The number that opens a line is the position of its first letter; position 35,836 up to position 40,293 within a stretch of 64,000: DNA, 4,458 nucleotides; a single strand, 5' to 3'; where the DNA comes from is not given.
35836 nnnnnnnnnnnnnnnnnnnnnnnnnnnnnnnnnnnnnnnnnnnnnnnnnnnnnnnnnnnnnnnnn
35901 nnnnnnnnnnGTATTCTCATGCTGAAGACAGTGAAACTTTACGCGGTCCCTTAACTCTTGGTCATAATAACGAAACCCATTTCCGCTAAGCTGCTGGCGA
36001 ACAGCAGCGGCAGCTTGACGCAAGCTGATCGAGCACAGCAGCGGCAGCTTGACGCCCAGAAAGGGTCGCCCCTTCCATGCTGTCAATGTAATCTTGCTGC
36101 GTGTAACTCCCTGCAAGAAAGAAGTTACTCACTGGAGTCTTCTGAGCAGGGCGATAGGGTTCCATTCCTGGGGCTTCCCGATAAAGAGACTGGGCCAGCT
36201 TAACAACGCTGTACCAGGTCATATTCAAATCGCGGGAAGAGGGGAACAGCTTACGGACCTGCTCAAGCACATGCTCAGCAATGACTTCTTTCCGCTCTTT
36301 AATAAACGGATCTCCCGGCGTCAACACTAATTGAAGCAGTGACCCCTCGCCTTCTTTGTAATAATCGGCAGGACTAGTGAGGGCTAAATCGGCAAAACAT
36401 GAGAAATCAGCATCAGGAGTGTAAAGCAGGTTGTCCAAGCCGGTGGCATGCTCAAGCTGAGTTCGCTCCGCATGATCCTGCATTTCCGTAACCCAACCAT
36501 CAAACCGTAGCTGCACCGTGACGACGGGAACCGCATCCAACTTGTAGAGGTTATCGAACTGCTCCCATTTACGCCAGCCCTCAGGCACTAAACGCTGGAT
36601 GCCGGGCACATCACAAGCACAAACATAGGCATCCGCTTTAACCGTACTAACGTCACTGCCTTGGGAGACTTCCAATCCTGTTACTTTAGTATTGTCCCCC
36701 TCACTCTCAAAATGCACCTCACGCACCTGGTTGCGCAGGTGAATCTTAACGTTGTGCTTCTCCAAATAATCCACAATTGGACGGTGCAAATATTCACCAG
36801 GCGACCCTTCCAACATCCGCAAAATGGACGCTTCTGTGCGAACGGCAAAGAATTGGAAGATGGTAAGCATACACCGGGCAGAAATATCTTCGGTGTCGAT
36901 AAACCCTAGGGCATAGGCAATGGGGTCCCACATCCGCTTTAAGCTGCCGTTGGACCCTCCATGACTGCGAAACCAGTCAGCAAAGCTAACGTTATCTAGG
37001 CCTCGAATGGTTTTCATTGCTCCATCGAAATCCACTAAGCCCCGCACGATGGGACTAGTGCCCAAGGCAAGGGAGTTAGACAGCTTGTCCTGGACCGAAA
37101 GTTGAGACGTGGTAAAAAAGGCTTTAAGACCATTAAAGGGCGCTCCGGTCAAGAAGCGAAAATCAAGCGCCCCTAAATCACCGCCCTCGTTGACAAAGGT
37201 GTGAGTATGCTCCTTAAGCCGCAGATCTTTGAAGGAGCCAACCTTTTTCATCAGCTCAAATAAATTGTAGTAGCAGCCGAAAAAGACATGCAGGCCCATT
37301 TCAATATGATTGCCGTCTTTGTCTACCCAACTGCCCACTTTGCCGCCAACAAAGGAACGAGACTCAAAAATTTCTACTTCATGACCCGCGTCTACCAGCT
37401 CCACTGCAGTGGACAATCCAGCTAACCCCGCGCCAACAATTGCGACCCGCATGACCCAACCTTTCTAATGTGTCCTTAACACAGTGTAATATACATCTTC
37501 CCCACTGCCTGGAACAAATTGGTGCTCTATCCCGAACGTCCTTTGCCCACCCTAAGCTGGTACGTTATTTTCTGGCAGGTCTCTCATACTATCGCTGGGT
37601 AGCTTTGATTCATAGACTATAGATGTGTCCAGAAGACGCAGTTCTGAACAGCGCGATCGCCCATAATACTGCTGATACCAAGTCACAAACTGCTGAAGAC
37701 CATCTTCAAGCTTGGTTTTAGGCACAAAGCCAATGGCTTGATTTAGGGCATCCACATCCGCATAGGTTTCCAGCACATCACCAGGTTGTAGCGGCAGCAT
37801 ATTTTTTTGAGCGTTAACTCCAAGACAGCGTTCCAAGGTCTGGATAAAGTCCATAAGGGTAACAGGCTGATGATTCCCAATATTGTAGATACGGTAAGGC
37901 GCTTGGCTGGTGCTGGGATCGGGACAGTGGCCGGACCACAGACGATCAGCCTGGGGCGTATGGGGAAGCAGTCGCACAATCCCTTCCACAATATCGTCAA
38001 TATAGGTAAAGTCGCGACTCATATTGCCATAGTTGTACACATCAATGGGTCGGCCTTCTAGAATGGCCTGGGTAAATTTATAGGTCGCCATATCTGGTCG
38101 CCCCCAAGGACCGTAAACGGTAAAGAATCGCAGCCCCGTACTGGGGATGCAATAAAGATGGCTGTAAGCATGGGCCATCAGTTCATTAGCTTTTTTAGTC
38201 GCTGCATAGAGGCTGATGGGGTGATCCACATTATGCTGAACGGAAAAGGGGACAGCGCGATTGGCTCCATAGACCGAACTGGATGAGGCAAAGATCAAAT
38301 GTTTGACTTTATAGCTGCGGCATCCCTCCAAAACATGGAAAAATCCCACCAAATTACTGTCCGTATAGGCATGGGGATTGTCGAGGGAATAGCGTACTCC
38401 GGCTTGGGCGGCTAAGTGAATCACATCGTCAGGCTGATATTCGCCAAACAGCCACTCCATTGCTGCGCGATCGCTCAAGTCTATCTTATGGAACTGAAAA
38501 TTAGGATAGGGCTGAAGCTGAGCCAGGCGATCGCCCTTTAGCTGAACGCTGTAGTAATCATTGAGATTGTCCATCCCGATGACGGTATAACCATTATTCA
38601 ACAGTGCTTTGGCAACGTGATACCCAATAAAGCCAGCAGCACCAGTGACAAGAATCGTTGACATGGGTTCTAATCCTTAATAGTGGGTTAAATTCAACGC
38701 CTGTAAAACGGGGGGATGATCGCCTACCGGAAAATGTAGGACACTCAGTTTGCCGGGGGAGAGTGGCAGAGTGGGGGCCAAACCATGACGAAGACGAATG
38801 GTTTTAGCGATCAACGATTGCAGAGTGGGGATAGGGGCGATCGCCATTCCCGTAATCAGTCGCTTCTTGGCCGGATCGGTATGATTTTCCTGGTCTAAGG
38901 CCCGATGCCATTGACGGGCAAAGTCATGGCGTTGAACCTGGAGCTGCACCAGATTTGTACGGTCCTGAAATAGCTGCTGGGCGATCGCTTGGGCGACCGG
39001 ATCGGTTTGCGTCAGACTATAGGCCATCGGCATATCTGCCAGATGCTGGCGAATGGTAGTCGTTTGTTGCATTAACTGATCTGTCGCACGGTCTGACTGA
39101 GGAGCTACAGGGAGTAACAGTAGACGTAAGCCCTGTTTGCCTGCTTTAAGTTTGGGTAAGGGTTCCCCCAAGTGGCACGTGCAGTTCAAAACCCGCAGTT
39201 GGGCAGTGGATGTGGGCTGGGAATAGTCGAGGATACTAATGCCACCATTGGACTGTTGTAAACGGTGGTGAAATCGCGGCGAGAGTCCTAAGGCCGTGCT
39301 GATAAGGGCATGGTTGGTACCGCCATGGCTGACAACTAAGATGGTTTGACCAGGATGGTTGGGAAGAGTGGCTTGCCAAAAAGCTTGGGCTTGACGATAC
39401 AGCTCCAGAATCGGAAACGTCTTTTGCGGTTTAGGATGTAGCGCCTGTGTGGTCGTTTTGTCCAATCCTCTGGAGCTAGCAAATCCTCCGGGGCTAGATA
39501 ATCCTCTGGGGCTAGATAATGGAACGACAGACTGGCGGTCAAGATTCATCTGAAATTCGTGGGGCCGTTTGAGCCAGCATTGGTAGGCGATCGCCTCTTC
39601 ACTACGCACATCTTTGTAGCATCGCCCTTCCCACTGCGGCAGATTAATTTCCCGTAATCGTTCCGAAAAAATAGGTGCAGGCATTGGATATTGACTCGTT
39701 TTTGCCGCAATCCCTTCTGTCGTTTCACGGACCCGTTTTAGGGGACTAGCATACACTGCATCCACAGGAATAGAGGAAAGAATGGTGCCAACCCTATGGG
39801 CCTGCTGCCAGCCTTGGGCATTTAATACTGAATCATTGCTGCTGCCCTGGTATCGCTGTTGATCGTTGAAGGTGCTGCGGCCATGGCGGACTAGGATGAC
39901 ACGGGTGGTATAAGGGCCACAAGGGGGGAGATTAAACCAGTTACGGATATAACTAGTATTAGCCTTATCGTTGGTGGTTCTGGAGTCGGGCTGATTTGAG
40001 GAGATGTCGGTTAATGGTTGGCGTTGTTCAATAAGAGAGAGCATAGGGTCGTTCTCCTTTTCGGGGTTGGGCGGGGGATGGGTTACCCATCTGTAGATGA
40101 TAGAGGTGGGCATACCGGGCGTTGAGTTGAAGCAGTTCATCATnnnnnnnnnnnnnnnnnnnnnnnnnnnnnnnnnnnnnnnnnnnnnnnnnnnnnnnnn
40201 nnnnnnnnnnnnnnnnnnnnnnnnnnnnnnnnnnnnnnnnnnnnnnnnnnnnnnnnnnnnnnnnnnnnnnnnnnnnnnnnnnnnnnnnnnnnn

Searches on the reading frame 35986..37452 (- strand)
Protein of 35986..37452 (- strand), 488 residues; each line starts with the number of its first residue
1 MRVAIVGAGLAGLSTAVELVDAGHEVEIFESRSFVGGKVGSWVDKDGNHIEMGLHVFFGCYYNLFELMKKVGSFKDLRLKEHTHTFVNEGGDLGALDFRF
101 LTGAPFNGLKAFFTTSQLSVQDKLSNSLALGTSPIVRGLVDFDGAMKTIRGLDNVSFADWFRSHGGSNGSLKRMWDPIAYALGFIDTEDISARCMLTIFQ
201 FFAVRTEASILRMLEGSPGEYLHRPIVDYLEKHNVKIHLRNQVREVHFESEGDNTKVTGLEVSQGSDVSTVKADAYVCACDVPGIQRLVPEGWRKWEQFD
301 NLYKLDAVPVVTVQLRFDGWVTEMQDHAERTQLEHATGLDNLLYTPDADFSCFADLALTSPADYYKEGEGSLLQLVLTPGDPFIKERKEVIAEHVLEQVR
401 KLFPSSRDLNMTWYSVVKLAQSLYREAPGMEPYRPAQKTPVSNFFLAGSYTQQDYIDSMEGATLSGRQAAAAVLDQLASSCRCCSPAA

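Call 16: search_protein_families(library=pfam, proteins=[window:35986-37452:-], max_evalue=0.0001)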
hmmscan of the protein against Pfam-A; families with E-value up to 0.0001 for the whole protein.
window:35986-37452:- (488 aa): 9 families
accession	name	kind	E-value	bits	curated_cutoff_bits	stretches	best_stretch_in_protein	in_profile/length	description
PF01593.30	Amino_oxidase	-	4e-80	270.7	19.8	1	10-474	1-443/443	Flavin containing amine oxidoreductase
PF13450.12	NAD_binding_8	-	5.8e-15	55.8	21.9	1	5-70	1-67/68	NAD(P)-binding Rossmann-like domain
PF06100.17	MCRA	-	9e-11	41.7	23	1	220-270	206-258/495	MCRA family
PF01266.30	DAO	-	1.8e-07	31.5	27.9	1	2-37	1-37/353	FAD dependent oxidoreductase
PF07992.20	Pyr_redox_2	-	7.3e-07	29.3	26.1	0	1-36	1-37/291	Pyridine nucleotide-disulphide oxidoreductase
PF00070.33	Pyr_redox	-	7.4e-07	30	22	0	2-35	1-34/82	Pyridine nucleotide-disulphide oxidoreductase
PF00890.30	FAD_binding_2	-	3.3e-06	27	20.4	0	3-37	2-36/414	FAD binding domain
PF12831.13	FAD_oxidored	-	6.7e-06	26.1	27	0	3-68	2-68/416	FAD dependent oxidoreductase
PF01494.25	FAD_binding_3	-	7.9e-06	25.8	22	0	2-32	3-33/349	FAD binding domain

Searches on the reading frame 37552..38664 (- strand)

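Call 16: search_protein_families(library=pfam, proteins=[window:37552-38664:-], max_evalue=0.0001)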
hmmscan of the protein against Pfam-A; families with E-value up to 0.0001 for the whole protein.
window:37552-38664:- (370 aa): 7 families
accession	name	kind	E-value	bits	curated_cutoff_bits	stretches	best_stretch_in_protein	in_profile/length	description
PF01370.27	Epimerase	-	5.7e-57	193.3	20.9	1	4-236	1-228/240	NAD dependent epimerase/dehydratase family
PF16363.11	GDP_Man_Dehyd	-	2.5e-55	188.7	27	1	5-325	1-331/332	GDP-mannose 4,6 dehydratase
PF04321.23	RmlD_sub_bind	-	5.3e-14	52.4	27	1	3-188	2-156/287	RmlD substrate binding domain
PF01073.25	3Beta_HSD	-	9.3e-14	51.5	22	1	5-291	1-279/280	3-beta hydroxysteroid dehydrogenase/isomerase family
PF02719.21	Polysacc_synt_2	-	2.1e-11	44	20.2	1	4-171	1-156/293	Polysaccharide biosynthesis protein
PF07993.18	NAD_binding_4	-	2e-05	24.3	20.1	0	79-144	90-154/258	Male sterility protein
PF00106.31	adh_short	-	6.9e-05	22.9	26.6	0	3-112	2-116/195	short chain dehydrogenase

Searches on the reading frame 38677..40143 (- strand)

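Call 27: search_protein_families(library=pfam, proteins=[window:38677-40143:-], max_evalue=0.00001)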
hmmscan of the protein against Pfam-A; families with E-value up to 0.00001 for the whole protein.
window:38677-40143:- (488 aa): 1 family
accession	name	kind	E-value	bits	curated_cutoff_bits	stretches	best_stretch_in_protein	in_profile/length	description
PF00300.27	His_Phos_1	-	4e-41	141.2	21.7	2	82-198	1-112/194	Histidine phosphatase superfamily (branch 1)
